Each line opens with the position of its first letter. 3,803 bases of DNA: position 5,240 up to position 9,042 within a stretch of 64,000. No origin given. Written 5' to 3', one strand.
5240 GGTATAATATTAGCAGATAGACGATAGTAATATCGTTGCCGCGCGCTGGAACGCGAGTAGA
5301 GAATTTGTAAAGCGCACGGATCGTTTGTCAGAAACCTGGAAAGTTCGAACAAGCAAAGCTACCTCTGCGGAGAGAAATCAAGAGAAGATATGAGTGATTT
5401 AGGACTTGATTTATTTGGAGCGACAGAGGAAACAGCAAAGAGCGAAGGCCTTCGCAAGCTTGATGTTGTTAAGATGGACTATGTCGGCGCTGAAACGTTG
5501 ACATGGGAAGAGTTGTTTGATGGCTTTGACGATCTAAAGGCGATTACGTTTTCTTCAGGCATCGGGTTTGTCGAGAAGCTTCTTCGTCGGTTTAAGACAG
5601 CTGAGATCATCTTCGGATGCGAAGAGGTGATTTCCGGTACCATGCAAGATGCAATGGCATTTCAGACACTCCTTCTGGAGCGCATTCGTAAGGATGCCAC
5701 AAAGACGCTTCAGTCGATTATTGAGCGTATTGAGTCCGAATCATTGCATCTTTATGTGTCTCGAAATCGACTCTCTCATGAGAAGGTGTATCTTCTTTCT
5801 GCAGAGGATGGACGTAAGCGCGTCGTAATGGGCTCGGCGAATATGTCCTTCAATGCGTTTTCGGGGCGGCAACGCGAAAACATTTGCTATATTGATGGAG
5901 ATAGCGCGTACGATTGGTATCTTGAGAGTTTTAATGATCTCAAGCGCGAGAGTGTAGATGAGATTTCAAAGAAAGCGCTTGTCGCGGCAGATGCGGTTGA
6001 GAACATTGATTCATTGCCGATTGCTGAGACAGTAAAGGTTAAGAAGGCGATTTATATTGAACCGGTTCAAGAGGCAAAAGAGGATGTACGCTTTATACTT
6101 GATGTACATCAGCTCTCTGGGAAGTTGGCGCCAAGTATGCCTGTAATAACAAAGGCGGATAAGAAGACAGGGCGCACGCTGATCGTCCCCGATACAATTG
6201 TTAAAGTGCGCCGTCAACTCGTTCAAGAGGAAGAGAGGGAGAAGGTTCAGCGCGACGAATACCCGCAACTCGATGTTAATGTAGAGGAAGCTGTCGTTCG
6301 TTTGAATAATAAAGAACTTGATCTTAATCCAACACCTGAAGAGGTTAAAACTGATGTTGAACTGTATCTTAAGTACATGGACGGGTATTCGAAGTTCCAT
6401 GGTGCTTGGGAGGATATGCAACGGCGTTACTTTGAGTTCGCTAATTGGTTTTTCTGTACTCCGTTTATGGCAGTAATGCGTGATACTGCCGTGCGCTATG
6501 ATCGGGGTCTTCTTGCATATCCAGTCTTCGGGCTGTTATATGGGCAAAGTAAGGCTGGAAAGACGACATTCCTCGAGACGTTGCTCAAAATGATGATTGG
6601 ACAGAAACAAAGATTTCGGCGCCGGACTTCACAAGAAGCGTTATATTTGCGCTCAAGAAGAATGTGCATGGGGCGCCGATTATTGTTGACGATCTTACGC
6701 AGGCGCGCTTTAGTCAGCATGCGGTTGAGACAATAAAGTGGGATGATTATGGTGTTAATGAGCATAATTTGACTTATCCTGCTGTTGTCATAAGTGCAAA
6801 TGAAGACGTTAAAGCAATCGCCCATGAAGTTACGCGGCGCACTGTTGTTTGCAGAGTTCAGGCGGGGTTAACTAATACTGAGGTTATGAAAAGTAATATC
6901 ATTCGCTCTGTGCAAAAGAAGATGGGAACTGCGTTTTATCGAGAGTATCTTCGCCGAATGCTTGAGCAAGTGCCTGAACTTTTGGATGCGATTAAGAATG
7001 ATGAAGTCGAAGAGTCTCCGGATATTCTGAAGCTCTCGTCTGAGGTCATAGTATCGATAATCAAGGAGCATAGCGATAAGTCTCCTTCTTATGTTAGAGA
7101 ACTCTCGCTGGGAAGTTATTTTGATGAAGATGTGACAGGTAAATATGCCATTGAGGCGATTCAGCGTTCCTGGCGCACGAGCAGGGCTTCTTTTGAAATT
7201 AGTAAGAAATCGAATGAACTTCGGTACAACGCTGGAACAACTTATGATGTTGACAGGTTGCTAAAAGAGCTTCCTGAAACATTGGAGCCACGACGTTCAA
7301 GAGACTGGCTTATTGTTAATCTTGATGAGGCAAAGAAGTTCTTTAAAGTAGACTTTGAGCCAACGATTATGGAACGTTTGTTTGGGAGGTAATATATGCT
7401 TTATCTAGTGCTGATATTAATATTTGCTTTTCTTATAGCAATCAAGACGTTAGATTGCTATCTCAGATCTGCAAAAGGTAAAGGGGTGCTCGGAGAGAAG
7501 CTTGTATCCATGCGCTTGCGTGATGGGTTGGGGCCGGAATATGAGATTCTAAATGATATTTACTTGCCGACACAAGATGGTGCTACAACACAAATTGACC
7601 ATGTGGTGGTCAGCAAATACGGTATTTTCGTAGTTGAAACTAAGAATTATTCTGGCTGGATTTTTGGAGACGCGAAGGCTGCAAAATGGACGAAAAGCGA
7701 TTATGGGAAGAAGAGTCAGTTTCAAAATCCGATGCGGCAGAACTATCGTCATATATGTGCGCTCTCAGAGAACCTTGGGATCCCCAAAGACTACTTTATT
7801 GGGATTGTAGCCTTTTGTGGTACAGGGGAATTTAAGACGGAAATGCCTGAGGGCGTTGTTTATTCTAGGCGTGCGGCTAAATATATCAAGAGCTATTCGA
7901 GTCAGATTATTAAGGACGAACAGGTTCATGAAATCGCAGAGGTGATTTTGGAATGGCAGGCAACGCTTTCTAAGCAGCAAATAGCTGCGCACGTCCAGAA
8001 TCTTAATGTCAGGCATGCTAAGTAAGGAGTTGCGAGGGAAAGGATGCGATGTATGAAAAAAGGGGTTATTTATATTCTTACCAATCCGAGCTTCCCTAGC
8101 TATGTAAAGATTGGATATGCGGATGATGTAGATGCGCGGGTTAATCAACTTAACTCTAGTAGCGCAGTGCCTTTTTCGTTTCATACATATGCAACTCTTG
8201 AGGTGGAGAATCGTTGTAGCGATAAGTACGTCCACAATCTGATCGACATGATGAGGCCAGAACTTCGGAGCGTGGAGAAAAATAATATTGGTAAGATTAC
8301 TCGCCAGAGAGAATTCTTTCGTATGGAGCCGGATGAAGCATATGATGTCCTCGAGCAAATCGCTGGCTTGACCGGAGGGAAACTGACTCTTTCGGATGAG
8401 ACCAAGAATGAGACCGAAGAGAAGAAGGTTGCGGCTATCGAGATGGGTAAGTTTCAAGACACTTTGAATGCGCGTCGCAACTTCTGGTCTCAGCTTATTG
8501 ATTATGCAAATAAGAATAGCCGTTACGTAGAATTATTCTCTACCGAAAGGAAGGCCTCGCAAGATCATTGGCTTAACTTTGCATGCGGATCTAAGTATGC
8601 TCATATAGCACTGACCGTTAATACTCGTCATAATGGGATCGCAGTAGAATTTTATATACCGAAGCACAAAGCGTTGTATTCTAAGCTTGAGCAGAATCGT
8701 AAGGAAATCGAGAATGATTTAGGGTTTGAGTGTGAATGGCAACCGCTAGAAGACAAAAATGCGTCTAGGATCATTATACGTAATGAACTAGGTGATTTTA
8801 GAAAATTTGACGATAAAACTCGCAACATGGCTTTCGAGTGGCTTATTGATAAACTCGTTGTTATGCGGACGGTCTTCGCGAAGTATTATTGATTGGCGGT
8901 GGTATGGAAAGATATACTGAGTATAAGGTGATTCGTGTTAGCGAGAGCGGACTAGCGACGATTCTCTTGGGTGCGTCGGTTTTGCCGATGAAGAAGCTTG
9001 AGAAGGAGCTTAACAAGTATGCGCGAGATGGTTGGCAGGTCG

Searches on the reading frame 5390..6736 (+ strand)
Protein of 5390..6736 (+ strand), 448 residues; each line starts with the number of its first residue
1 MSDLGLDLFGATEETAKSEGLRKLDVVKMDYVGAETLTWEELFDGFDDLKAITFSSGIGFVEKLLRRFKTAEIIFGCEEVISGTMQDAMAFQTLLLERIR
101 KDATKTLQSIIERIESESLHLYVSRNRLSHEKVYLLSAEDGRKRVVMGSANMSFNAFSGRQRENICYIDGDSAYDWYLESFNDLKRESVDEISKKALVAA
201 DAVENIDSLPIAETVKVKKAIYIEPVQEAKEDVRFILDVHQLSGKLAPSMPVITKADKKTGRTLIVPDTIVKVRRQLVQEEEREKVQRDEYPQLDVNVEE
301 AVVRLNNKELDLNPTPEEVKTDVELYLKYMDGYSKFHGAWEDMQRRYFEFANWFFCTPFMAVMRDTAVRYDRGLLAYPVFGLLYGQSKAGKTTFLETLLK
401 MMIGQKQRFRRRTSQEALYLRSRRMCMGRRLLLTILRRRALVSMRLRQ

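Call 51: search_protein_families(library=pfam, proteins=[window:5390-6736:+], max_evalue=0.001)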
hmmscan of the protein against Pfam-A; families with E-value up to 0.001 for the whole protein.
window:5390-6736:+ (448 aa): 2 families
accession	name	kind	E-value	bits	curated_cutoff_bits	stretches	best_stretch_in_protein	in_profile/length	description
PF09565.16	RE_NgoFVII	-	2.3e-08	34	23.8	1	98-189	58-153/162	NgoFVII restriction endonuclease N-terminal PLD domain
PF13091.12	PLDc_2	-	1.6e-06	28.4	27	1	103-184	53-131/132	PLD-like domain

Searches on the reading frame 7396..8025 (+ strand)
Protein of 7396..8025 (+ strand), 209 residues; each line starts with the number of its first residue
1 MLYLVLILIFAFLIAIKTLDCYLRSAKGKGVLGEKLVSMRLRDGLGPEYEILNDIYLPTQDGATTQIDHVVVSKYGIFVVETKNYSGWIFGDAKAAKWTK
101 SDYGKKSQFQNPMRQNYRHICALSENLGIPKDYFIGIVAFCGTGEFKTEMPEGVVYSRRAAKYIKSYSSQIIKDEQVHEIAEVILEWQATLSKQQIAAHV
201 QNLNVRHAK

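Call 51: search_protein_families(library=pfam, proteins=[window:7396-8025:+], max_evalue=0.001)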
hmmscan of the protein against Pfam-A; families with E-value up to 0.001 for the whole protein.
window:7396-8025:+ (209 aa): 1 family
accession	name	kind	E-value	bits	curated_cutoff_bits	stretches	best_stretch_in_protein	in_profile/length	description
PF08378.17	NERD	-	1e-32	113.3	22.1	1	29-141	1-111/111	Nuclease-related domain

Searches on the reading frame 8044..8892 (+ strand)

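Call 51: search_protein_families(library=pfam, proteins=[window:8044-8892:+], max_evalue=0.001)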
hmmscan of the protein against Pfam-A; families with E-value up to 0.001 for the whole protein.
window:8044-8892:+ (282 aa): 3 families
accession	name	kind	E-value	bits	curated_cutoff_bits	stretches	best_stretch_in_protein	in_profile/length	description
PF14088.11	DUF4268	-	1e-28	100.6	27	1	144-281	2-139/140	Domain of unknown function (DUF4268)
PF10544.15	T5orf172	-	1.2e-14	55.1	20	1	7-106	1-100/101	T5orf172 domain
PF13455.12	MUG113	-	5.9e-10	40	22.3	1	21-106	1-73/73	Meiotically up-regulated gene 113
